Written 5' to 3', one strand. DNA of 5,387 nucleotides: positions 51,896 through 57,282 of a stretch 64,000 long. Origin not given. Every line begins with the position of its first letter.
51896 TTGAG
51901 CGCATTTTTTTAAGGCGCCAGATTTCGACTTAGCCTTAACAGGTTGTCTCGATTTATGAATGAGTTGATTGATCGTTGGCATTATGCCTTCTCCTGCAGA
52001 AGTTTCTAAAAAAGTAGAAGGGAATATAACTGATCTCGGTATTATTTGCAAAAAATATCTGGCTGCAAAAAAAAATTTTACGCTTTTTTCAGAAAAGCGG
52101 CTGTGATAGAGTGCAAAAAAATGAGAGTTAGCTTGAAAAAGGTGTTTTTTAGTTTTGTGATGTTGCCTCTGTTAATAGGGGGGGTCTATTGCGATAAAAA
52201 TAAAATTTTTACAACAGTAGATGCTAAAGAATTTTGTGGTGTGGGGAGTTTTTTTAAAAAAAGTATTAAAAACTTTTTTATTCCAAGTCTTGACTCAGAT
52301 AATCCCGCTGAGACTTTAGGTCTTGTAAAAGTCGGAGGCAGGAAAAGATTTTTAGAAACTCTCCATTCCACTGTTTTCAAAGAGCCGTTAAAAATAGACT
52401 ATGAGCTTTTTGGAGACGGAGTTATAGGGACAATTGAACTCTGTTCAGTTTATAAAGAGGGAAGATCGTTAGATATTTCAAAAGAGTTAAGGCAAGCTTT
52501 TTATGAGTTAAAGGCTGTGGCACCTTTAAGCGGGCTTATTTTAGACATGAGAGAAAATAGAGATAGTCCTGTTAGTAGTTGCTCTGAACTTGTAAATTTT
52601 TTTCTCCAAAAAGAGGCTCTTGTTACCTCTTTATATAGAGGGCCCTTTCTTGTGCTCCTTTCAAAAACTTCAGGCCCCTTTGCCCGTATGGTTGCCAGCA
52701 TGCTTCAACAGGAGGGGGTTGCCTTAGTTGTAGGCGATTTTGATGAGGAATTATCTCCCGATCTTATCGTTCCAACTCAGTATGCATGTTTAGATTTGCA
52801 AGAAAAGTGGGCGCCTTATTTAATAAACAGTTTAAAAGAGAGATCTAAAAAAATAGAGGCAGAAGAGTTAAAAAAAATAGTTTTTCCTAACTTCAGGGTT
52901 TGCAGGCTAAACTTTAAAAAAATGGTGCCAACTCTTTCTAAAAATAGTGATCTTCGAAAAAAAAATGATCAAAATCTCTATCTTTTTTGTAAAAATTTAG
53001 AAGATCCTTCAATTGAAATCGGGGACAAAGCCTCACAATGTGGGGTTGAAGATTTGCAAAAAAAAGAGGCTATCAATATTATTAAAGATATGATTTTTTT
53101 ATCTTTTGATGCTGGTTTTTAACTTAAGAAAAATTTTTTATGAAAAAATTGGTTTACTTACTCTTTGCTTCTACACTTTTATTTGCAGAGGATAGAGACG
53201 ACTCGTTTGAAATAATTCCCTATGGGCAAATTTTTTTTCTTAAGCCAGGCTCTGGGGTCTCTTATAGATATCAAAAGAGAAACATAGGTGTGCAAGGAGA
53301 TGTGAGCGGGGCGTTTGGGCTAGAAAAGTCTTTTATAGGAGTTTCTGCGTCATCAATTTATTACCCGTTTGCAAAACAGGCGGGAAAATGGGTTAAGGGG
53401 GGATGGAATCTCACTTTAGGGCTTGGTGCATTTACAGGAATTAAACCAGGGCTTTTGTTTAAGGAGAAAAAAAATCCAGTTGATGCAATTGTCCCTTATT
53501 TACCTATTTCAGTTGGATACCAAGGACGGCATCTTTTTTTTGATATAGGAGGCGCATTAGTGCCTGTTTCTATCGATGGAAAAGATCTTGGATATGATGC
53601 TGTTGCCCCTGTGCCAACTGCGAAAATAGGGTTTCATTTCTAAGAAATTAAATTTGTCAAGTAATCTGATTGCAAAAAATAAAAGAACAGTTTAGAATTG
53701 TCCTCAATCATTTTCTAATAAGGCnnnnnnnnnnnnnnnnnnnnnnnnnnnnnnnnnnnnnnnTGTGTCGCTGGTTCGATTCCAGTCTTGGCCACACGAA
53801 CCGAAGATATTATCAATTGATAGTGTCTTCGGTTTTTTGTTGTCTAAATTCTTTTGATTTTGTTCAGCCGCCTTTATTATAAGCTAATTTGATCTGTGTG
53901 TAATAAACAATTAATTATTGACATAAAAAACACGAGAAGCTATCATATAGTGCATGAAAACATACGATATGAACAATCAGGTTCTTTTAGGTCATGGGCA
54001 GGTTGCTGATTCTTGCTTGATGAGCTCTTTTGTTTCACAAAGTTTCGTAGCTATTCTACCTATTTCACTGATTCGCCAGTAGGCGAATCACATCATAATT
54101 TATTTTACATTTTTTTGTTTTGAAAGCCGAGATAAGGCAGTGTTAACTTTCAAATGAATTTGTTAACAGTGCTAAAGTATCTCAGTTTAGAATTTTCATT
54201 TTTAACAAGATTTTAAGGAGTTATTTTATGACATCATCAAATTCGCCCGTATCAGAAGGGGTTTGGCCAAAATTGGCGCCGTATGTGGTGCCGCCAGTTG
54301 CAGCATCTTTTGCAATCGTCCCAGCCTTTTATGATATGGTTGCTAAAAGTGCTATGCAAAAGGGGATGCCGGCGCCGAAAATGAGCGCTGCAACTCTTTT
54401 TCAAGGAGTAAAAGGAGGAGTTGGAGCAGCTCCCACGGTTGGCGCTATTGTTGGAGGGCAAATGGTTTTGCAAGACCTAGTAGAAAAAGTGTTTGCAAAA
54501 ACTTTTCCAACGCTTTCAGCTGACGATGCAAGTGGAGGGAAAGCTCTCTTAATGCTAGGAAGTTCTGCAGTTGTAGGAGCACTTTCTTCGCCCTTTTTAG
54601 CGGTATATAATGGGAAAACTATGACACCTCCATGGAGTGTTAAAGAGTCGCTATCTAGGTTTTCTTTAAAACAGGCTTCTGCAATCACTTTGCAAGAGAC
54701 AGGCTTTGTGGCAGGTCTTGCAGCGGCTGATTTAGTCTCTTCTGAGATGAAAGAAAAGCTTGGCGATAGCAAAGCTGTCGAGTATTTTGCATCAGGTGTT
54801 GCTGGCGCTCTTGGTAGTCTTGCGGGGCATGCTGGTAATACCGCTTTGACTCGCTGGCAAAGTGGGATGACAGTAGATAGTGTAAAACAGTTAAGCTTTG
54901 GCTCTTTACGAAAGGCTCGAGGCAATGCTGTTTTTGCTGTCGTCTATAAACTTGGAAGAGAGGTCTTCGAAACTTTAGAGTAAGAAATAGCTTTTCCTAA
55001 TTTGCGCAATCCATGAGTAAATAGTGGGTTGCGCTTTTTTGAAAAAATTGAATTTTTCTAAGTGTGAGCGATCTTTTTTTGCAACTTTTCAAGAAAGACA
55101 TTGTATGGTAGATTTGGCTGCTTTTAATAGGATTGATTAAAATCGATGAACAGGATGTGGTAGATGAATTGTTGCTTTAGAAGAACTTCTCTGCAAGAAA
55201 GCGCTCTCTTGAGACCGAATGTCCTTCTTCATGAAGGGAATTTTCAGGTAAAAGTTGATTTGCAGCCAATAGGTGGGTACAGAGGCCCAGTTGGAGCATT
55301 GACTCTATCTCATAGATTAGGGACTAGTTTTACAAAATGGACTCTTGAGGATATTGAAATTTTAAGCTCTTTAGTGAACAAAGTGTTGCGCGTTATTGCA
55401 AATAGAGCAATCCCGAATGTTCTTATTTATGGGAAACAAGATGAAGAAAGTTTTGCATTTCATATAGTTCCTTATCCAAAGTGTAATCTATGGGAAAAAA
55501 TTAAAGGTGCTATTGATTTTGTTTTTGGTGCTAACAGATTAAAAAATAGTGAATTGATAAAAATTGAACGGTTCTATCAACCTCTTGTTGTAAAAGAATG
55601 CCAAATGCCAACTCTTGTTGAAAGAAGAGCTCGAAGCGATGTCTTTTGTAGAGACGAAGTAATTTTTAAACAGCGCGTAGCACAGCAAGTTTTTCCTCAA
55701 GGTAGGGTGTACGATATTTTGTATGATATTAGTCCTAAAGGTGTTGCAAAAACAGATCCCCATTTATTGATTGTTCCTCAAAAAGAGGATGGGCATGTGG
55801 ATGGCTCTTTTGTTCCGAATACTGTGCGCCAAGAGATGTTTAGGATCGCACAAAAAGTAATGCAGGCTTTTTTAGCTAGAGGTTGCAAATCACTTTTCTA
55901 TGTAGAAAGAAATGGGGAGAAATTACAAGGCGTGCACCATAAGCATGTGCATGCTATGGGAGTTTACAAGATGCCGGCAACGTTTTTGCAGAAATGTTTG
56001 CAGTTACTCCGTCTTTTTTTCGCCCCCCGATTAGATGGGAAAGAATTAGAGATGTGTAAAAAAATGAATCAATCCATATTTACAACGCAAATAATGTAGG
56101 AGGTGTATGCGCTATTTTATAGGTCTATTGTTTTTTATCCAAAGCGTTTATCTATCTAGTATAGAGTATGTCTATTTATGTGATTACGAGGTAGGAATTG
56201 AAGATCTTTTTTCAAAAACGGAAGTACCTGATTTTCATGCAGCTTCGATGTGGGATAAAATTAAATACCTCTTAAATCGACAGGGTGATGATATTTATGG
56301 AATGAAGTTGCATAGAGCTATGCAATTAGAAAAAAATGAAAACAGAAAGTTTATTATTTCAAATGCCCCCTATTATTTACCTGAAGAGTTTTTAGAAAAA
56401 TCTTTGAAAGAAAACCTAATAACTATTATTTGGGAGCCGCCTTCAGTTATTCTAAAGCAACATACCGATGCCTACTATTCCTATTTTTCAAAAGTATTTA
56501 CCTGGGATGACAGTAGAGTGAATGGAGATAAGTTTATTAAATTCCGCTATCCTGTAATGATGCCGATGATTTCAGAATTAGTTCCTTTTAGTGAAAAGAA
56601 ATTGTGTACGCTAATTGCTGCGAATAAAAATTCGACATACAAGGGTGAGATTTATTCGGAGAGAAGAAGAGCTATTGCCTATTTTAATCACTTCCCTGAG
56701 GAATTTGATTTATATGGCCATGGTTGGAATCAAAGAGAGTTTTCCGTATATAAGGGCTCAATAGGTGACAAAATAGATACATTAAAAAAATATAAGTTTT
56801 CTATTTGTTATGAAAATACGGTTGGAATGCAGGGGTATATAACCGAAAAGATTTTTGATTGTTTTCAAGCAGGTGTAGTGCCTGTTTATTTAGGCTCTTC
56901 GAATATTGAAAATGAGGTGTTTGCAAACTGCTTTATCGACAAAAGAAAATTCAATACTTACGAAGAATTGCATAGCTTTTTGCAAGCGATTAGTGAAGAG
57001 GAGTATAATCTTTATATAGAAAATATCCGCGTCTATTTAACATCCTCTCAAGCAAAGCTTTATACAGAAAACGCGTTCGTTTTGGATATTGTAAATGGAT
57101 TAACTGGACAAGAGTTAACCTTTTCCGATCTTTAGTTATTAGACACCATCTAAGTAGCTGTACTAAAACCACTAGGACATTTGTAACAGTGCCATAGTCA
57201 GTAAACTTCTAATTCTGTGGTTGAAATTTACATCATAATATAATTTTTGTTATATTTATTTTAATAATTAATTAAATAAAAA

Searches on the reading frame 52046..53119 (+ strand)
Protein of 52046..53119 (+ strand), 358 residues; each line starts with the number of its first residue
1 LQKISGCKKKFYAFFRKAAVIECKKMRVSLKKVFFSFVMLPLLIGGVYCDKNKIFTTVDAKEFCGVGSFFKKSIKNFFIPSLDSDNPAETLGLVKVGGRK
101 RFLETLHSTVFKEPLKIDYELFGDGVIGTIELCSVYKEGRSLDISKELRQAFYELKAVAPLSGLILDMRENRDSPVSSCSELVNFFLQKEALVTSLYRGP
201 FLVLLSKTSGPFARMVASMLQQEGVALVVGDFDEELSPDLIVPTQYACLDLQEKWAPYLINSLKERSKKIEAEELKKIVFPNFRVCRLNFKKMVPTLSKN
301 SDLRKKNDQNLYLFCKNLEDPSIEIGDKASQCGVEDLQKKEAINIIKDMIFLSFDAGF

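Call 23: search_protein_families(library=pfam, proteins=[window:52046-53119:+], max_evalue=0.01)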
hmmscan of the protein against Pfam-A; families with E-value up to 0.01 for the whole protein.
window:52046-53119:+ (358 aa): 1 family
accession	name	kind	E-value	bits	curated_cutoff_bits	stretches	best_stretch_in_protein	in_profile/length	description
PF03572.23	Peptidase_S41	-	3.1e-06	27.3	24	1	128-231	3-119/165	Peptidase family S41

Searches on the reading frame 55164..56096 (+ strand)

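Call 23: search_protein_families(library=pfam, proteins=[window:55164-56096:+], max_evalue=0.01)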
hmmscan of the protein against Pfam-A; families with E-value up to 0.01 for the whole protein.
window:55164-56096:+ (311 aa): 1 family
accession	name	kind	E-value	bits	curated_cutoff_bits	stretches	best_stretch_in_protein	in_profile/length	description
PF01230.28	HIT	-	0.00012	23.1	21.5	1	195-269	23-97/98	HIT domain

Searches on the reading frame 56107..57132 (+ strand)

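Call 23: search_protein_families(library=pfam, proteins=[window:56107-57132:+], max_evalue=0.01)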
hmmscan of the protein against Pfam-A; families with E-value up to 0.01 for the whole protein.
window:56107-57132:+ (342 aa): 1 family
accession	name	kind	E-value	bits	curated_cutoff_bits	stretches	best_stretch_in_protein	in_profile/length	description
PF00852.26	Glyco_transf_10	-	1.5e-15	57.7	23.9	1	185-304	20-136/182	Glycosyltransferase family 10 (fucosyltransferase) C-term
